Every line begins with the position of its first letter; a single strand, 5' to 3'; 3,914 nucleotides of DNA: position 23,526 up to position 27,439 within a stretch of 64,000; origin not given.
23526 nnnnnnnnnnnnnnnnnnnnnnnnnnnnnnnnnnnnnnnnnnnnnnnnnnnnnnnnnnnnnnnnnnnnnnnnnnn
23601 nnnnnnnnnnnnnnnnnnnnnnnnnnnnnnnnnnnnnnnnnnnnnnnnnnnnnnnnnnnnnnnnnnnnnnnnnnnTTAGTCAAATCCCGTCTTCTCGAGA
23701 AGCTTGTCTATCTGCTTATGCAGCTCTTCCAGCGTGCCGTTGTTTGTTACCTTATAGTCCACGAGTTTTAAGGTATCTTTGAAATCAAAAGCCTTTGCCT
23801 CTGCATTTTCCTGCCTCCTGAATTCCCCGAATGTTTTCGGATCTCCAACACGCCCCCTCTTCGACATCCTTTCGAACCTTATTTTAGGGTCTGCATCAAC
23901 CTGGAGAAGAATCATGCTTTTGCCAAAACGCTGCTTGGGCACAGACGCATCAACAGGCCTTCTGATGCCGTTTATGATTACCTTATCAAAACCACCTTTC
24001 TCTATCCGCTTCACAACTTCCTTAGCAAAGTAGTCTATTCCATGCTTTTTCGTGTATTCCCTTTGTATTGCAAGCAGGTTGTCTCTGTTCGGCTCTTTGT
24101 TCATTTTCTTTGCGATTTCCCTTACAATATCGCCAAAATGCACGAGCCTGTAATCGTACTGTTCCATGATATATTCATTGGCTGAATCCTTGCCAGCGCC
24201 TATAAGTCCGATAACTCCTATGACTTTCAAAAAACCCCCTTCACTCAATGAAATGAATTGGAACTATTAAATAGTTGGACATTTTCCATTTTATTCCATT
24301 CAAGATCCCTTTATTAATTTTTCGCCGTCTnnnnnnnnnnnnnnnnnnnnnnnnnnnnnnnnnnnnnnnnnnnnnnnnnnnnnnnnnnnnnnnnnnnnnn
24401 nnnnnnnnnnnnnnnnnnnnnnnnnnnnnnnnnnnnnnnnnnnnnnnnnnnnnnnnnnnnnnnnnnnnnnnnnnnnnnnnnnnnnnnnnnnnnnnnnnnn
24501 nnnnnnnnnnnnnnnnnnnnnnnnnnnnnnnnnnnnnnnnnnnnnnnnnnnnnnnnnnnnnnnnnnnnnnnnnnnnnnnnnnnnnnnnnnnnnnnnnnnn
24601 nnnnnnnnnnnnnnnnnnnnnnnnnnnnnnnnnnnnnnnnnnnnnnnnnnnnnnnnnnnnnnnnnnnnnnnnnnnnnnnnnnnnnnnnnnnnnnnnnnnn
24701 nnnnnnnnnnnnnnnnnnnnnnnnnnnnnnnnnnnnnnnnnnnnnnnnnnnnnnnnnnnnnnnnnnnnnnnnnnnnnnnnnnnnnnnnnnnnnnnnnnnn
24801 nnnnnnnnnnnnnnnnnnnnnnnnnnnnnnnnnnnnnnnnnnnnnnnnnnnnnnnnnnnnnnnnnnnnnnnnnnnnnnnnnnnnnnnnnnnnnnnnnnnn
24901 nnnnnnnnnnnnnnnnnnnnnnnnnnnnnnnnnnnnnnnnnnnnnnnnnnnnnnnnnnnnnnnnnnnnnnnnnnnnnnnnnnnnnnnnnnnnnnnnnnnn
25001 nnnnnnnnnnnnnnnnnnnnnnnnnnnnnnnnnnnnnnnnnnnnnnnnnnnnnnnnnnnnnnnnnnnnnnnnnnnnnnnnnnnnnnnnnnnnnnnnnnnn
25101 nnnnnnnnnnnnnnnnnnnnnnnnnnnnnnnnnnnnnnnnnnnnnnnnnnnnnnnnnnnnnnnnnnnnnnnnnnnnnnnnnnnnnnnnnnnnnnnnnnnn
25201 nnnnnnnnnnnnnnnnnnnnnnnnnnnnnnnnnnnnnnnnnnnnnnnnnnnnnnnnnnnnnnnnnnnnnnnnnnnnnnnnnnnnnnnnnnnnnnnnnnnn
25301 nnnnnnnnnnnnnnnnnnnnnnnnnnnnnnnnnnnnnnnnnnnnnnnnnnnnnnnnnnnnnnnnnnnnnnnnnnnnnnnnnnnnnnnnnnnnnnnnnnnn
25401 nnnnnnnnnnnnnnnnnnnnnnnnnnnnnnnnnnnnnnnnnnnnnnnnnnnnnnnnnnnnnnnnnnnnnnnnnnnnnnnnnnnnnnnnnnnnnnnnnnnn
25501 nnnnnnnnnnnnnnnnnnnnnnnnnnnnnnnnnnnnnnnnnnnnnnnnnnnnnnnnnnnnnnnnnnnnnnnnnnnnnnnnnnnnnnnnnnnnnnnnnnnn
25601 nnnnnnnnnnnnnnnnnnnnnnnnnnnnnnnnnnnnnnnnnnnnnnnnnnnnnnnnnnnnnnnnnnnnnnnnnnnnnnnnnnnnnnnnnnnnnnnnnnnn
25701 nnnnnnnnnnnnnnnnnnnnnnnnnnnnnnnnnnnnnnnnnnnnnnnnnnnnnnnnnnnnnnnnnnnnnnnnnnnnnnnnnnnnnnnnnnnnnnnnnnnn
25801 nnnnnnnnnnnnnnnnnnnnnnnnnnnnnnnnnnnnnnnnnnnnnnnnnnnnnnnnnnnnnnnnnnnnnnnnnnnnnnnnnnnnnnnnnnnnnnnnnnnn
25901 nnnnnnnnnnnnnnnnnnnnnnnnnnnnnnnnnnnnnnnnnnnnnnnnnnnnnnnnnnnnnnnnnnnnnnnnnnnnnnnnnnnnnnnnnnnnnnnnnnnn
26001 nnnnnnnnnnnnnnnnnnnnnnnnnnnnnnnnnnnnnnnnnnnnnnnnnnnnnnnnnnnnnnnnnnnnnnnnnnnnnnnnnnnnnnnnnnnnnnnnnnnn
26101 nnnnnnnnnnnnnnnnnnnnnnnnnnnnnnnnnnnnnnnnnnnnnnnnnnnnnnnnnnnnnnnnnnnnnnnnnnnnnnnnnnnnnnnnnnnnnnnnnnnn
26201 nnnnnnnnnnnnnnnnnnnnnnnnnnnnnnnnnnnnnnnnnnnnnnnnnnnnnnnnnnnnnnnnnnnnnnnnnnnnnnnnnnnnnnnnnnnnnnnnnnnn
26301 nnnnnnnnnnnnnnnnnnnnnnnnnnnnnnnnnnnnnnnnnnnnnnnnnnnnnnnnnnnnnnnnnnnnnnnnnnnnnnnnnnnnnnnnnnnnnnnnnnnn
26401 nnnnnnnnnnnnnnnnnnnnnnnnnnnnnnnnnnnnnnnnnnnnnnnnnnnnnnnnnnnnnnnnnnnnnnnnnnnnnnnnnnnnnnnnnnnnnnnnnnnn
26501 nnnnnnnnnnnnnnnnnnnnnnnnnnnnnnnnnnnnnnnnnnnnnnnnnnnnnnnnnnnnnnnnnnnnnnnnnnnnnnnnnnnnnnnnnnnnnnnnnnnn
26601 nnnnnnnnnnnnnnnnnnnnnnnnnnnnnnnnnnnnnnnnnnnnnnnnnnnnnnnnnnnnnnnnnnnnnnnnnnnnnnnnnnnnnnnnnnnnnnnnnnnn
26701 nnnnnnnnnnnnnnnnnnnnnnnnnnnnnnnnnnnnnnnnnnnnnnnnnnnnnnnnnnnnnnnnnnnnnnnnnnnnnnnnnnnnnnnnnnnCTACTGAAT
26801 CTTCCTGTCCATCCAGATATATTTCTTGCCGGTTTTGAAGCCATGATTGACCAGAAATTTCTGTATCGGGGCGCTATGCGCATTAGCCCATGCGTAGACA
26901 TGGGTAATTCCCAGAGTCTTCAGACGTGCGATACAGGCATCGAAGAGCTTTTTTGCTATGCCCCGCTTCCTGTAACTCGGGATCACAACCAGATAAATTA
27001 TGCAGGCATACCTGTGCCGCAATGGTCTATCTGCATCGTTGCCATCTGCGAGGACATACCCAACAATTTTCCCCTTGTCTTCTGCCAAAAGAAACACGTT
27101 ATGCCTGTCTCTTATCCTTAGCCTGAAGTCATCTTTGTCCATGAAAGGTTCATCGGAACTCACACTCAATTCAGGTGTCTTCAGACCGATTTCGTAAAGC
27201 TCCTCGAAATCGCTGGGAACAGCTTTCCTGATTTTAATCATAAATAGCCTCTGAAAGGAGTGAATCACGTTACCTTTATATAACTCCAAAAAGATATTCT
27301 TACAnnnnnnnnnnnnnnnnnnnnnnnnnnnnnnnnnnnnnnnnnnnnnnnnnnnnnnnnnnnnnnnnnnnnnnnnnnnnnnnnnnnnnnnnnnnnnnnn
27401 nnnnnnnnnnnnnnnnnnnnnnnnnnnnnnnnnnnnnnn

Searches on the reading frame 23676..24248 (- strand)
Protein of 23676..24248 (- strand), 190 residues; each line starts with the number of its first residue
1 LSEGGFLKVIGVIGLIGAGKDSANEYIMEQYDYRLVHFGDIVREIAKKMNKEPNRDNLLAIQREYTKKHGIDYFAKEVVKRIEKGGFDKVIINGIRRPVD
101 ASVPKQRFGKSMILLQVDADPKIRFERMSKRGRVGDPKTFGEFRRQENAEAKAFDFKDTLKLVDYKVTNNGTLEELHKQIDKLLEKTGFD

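Call 66: search_protein_families(library=pfam, proteins=[window:23676-24248:-], max_evalue=0.001)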
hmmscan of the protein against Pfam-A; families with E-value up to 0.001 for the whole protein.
window:23676-24248:- (190 aa): 2 families
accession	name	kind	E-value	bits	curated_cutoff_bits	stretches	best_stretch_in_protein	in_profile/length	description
PF13207.12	AAA_17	-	5.4e-12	46.6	27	1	14-137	2-129/136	AAA domain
PF13238.12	AAA_18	-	1.4e-07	32.4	29.4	1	10-133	1-113/128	AAA domain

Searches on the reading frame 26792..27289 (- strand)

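Call 67: search_protein_families(library=pfam, proteins=[window:26792-27289:-], max_evalue=0.001)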
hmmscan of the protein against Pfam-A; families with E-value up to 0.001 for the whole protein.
window:26792-27289:- (165 aa): 5 families
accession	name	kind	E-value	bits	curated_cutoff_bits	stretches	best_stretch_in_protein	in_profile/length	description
PF00583.31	Acetyltransf_1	-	2.5e-16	60.4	20.7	1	47-151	18-116/116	Acetyltransferase (GNAT) family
PF13508.13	Acetyltransf_7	-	2.7e-11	44.1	27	1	64-152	3-83/84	Acetyltransferase (GNAT) domain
PF13673.13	Acetyltransf_10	-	2.3e-09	37.8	23.6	1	48-152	15-108/128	Acetyltransferase (GNAT) domain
PF13302.13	Acetyltransf_3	-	0.0002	22.5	25.4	1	20-152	4-138/138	Acetyltransferase (GNAT) domain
PF13527.13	Acetyltransf_9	-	0.00043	20.7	25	0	49-135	28-113/127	Acetyltransferase (GNAT) domain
